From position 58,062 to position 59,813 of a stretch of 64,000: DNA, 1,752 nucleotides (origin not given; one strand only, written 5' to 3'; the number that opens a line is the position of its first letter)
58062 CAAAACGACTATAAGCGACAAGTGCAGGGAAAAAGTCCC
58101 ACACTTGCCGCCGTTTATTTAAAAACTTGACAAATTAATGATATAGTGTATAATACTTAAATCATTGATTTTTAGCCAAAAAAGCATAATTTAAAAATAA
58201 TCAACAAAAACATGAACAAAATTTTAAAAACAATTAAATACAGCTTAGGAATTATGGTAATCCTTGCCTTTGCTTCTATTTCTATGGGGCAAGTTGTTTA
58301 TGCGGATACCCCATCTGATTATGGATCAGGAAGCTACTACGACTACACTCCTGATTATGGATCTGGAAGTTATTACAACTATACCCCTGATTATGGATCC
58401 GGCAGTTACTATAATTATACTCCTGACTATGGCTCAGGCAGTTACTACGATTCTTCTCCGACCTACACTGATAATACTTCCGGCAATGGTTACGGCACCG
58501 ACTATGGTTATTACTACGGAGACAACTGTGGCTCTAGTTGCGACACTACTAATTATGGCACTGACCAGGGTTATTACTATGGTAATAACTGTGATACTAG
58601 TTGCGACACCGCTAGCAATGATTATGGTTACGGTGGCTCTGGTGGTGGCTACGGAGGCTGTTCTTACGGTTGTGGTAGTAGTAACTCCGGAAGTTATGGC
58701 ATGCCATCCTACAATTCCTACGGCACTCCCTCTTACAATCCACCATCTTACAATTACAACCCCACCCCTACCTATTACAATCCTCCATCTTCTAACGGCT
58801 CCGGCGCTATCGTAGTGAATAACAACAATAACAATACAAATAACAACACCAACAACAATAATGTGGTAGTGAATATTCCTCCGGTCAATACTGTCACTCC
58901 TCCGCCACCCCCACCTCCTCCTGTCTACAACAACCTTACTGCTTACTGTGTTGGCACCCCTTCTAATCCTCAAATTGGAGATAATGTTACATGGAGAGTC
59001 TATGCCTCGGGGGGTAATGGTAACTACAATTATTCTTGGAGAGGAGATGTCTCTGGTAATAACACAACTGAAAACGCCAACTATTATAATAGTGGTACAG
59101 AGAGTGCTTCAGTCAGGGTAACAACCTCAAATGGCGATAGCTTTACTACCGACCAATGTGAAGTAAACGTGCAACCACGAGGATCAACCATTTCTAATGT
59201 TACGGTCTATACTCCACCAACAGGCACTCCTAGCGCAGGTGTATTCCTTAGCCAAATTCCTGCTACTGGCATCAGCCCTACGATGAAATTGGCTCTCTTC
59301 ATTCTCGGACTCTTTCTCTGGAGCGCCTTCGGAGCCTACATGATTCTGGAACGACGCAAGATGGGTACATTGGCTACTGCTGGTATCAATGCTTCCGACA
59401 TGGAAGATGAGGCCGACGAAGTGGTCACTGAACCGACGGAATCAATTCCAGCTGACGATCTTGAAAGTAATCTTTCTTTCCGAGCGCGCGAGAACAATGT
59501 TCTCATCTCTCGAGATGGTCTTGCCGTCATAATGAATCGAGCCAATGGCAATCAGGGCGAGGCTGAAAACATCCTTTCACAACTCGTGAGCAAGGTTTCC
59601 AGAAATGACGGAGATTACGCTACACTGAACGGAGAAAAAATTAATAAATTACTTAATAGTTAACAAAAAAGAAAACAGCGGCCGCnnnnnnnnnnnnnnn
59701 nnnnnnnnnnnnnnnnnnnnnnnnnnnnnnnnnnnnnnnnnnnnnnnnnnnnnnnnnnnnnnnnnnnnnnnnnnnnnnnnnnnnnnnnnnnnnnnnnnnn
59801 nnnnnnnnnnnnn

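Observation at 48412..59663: Sortase locus with a non-canonical, conserved C-terminal sorting module: (V/I)P(S/A)TGIS + near-identical TM helix, one copy followed by a long cytoplasmic tail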

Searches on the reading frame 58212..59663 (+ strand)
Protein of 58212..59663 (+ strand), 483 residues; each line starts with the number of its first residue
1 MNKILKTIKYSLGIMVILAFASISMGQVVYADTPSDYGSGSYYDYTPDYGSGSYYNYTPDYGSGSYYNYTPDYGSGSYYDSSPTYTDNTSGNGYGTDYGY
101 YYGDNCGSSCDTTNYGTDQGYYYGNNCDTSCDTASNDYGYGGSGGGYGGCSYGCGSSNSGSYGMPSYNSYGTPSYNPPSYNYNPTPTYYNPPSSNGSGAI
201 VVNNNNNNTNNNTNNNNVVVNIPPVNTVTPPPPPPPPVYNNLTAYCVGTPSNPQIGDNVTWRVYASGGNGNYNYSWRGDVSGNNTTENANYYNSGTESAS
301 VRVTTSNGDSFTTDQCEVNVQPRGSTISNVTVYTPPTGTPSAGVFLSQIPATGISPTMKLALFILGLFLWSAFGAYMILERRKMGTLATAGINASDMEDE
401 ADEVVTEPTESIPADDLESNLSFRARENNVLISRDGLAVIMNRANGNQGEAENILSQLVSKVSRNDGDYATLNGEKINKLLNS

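Call 3: search_protein_families(library=pfam, proteins=[window:58212-59663:+], max_evalue=0.01)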
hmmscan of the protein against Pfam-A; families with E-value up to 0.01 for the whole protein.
window:58212-59663:+ (483 aa): 0 families

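Call 4: search_protein_families(library=ncbifam, proteins=[window:58212-59663:+], max_evalue=0.01)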
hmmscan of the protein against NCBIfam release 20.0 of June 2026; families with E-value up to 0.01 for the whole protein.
window:58212-59663:+ (483 aa): 0 families

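Call 60: search_protein_families(library=phrogs, proteins=[window:58212-59663:+], max_evalue=0.001)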
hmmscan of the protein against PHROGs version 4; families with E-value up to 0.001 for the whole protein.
window:58212-59663:+ (483 aa): 1 family
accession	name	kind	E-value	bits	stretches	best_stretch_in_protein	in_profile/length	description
phrog_2973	-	head and packaging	0.00014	22.4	1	231-329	103-201/310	Hoc-like head decoration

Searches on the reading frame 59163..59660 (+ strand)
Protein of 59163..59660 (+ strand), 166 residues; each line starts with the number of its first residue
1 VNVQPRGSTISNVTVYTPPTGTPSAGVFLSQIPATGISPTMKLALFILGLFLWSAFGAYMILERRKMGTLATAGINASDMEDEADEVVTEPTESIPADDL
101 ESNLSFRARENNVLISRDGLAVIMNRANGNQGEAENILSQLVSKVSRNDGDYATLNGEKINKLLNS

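Call 9: find_homologous_proteins(query=window:59163-59660:+, max_evalue=0.001)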
Query seq(166 aa): 45 candidates shared short words with the query, none scored E <= 0.001.

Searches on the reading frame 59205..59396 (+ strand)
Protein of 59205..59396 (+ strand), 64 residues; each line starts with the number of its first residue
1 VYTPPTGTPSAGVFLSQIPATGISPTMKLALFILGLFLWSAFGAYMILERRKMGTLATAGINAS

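Call 70: search_protein_families(library=ncbifam, proteins=[window:59205-59396:+], max_evalue=10)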
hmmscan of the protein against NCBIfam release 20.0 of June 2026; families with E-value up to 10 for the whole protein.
seq(64 aa): 1 family
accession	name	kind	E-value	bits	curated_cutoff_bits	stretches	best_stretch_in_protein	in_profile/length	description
NF043012.1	LacAcidTportLarD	equivalog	0.041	13.3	390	1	18-57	55-92/237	D/L-lactic acid transporter LarD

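Call 71: search_protein_families(library=pfam, proteins=[window:59205-59396:+], max_evalue=10)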
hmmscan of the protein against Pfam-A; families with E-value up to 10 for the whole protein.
seq(64 aa): 0 families

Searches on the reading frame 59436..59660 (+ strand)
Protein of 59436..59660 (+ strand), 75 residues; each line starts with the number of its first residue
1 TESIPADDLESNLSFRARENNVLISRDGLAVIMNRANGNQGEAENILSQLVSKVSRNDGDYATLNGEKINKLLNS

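Call 45: find_homologous_proteins(query=A4, max_evalue=0.001)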
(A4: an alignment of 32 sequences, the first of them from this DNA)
Query A4 (32 sequences): 494 candidates shared short words with the query, none scored E <= 0.001.

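Call 46: search_solved_structures(query=A4, max_evalue=10, show_alignments=3)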
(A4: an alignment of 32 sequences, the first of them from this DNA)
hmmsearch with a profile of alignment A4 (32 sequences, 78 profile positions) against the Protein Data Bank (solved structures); distinct sequences matched with E-value up to 10: 18.
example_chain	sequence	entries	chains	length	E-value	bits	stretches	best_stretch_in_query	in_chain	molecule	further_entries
9uiq_C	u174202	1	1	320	0.0004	23.2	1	11-50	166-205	Replication factor C subunit 5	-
6vvo_C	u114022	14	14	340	0.00045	23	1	11-50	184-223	Replication factor C subunit 5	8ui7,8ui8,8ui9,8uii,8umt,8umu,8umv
7z6h_G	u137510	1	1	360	0.00052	22.9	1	11-50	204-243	Replication factor C subunit 5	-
9uiq_B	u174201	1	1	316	0.0094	18.8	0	26-49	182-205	Replication factor C subunit 2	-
6vvo_B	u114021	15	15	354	0.016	18.1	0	26-49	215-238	Replication factor C subunit 2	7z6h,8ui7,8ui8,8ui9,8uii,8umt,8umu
9uiq_D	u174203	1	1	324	0.053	16.4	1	15-56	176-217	Replication factor C subunit 4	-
6vvo_D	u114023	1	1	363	0.071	16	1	15-55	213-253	Replication factor C subunit 4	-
7z6h_D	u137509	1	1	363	0.071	16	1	15-55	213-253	Replication factor C subunit 4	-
8ui7_D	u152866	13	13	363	0.071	16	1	15-55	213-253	Replication factor C subunit 4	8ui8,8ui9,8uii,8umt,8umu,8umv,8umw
2w2u_A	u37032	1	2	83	0.17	14.8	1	13-58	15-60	HYPOTHETICAL P60 KATANIN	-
8frf_A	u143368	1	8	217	0.25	14.3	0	29-53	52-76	RBL7_C2_3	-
4y6w_A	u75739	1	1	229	0.29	14.1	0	34-58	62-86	NaB(AB)3ACb - light chain TPR-like repeats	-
4y6c_A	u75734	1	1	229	0.43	13.5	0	35-58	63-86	ANSERINA PUTATIVE KINESIN LIGHT chain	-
8eu9_U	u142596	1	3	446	0.83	12.6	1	5-36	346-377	RuvB-like protein 2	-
8ets_U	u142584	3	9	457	0.85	12.6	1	5-36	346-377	RuvB-like protein 2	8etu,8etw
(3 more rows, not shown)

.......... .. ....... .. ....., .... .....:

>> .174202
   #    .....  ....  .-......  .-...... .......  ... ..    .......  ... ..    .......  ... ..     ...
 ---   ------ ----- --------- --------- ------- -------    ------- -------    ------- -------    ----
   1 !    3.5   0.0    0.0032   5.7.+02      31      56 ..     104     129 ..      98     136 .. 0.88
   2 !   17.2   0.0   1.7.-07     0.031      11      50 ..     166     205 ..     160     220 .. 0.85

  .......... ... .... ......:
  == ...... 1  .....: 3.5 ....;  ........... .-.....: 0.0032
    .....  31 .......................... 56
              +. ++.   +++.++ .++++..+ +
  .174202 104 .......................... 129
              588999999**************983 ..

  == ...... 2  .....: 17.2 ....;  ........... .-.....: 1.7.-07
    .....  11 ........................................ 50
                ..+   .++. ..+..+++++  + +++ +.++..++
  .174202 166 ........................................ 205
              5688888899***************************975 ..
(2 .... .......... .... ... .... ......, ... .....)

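Call 55: predict_structure(alignment_id=A5)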
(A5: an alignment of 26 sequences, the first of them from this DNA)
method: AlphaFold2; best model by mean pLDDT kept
length: 75 residues; sequences in the alignment: 26
mean_pLDDT: 89.3   pTM: 0.77
mean pLDDT of the five models: 89.3, 88.3, 87.9, 87.2, 83.8
residues with pLDDT >= 90: 55; 70-90: 14; 50-70: 6; < 50: 0
segments of 3 or more residues with pLDDT < 50: none
pLDDT, mean of each block of 10 residues (from residue 1): 73 94 95 93 95 80 94 90
secondary structure, 60 per line:
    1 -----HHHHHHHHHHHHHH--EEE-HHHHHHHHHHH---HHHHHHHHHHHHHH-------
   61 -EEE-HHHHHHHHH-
elements in order: H6-19 E22-24 H26-36 H40-53 E62-64 H66-74
